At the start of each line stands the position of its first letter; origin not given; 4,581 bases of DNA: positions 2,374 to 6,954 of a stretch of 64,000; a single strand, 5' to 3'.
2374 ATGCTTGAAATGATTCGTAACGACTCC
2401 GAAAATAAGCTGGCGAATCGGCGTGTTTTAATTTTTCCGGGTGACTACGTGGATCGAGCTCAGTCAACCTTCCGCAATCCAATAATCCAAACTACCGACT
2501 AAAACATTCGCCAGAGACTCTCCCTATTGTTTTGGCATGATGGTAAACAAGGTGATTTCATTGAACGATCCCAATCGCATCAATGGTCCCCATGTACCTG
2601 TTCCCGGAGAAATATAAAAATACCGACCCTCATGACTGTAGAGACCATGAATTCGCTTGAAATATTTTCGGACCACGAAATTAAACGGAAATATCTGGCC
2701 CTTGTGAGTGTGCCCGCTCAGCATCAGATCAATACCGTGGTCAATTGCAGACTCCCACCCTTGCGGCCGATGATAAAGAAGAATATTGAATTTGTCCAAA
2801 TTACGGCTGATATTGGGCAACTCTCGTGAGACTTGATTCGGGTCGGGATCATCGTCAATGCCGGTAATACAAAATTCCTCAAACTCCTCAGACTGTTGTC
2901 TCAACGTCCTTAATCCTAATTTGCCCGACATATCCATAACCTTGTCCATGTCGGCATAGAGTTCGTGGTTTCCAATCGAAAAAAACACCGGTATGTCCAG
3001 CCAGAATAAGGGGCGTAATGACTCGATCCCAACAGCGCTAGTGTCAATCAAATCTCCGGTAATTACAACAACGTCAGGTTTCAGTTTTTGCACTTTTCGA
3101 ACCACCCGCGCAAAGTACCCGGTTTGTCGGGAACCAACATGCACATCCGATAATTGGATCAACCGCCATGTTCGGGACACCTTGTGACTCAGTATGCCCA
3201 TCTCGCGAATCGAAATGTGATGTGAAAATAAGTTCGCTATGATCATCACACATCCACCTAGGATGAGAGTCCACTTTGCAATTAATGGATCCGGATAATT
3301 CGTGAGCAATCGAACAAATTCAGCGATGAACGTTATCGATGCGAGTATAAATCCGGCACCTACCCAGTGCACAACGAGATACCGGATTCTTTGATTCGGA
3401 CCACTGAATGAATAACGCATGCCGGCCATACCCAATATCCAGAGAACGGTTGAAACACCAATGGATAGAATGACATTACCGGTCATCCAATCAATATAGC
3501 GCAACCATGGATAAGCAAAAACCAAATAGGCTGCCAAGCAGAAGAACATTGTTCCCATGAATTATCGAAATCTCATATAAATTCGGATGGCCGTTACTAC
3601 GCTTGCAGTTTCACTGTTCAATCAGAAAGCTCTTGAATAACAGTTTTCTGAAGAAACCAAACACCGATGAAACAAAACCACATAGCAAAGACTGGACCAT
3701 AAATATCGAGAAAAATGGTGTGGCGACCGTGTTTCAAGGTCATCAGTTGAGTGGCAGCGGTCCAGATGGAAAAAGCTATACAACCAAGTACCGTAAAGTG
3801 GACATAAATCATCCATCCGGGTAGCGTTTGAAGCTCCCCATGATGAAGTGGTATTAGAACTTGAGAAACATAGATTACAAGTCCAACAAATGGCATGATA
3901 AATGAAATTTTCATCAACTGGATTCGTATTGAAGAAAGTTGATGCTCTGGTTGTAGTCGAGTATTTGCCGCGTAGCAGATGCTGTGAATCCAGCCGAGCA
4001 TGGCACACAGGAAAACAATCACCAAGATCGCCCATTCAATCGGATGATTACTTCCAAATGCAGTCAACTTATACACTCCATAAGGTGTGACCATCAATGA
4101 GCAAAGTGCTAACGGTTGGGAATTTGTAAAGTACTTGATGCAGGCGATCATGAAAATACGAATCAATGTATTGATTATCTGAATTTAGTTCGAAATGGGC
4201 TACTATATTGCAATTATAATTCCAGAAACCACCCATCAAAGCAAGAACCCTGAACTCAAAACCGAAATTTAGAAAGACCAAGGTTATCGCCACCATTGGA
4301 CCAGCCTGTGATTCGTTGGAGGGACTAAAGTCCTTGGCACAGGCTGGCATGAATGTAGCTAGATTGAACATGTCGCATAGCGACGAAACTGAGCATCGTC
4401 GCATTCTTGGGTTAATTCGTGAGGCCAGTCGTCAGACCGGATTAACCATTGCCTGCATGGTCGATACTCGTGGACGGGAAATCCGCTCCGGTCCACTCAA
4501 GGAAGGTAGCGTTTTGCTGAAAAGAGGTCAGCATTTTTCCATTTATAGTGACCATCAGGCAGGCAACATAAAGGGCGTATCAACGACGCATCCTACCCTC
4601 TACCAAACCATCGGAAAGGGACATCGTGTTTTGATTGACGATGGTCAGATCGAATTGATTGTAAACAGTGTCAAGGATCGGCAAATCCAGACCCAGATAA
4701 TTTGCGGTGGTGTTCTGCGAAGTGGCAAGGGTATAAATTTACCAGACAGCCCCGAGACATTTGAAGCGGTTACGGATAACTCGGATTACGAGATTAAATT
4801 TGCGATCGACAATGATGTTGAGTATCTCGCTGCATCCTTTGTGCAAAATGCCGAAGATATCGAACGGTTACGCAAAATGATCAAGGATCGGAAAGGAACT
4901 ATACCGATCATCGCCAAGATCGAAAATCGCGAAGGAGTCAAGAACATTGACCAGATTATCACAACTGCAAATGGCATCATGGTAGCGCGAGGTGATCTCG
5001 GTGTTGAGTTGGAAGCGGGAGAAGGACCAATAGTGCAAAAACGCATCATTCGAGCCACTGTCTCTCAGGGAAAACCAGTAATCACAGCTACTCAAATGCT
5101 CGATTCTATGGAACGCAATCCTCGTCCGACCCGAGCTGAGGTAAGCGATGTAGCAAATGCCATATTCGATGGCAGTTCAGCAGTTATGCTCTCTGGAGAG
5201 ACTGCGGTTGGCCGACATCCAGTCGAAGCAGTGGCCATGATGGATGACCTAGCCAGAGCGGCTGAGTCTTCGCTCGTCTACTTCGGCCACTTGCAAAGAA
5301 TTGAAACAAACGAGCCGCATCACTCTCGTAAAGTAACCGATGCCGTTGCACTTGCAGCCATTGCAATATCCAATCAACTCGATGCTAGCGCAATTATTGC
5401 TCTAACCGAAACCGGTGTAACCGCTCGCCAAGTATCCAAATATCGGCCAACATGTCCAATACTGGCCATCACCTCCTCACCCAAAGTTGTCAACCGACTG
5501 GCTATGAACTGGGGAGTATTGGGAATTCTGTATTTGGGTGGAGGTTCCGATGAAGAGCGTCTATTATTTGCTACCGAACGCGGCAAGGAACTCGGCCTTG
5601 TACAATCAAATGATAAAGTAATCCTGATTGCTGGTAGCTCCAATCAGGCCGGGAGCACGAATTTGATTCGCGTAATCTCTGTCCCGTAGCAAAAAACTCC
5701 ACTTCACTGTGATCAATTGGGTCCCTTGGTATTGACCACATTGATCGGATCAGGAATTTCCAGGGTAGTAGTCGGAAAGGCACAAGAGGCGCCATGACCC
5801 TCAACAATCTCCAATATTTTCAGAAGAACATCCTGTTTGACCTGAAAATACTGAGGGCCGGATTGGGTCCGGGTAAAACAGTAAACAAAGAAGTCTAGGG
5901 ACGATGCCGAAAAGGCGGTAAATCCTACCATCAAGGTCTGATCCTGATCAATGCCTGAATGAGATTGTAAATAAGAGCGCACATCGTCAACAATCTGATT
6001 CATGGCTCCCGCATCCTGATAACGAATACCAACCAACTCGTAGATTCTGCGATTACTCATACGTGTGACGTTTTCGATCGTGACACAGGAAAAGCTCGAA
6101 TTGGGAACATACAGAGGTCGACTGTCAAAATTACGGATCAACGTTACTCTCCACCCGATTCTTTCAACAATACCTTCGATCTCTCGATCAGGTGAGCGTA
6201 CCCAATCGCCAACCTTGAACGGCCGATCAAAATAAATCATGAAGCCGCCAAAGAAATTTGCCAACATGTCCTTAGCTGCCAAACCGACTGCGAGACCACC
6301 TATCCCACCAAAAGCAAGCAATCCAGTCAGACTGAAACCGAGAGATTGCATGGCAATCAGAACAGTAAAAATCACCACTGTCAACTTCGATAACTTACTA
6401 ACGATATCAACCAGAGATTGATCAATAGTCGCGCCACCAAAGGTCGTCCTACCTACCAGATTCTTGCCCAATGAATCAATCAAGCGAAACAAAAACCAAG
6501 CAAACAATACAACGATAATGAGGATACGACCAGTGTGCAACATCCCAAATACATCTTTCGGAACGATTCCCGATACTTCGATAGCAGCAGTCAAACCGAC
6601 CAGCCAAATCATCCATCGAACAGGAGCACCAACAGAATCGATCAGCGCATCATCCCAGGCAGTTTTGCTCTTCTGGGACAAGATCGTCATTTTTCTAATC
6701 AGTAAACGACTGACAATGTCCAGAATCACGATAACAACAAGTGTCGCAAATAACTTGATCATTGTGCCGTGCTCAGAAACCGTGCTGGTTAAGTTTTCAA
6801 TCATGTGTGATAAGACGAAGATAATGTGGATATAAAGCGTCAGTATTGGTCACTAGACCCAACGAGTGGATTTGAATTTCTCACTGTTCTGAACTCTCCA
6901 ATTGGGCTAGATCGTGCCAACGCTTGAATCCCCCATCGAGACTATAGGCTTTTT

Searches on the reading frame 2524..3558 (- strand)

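Call 36: search_protein_families(library=pfam, proteins=[window:2524-3558:-], max_evalue=0.000001)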
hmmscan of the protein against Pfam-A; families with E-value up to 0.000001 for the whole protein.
window:2524-3558:- (344 aa): 1 family
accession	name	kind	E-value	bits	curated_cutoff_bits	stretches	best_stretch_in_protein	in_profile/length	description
PF00149.33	Metallophos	-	1.6e-15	58.5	21.5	1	132-286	2-190/191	Calcineurin-like phosphoesterase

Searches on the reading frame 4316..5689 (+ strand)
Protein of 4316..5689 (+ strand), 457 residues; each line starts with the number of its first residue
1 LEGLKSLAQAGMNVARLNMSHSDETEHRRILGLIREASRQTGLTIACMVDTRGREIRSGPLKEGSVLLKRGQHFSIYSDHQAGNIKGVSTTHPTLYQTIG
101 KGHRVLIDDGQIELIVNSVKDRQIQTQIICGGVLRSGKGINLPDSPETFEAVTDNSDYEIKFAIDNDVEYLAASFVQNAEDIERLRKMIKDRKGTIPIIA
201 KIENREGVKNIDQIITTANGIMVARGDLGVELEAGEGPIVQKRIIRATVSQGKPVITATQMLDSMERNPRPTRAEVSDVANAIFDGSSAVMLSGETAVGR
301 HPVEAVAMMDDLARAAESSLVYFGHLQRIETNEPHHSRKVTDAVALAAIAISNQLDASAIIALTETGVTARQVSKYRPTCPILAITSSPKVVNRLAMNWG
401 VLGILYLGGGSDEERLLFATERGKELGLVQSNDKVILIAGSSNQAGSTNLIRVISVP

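Call 36: search_protein_families(library=pfam, proteins=[window:4316-5689:+], max_evalue=0.000001)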
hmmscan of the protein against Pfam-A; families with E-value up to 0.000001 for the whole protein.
window:4316-5689:+ (457 aa): 2 families
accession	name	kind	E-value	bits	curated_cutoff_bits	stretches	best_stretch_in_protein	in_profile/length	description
PF00224.27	PK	-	3.2e-98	329.3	30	1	2-306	18-328/328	Pyruvate kinase, barrel domain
PF02887.21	PK_C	-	7.5e-32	110.2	28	1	342-454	1-114/114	Pyruvate kinase, alpha/beta domain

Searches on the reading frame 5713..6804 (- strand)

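Call 36: search_protein_families(library=pfam, proteins=[window:5713-6804:-], max_evalue=0.000001)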
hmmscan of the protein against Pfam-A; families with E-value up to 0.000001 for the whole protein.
window:5713-6804:- (363 aa): 2 families
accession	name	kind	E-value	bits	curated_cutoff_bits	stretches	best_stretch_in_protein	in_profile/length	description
PF00924.24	MS_channel_2nd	-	2e-21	76.3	20.2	1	179-248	1-68/68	Mechanosensitive ion channel, beta-domain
PF21082.3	MS_channel_3rd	-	5.9e-11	43.1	21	1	259-339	6-86/88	Mechanosensitive ion channel MscS, C-terminal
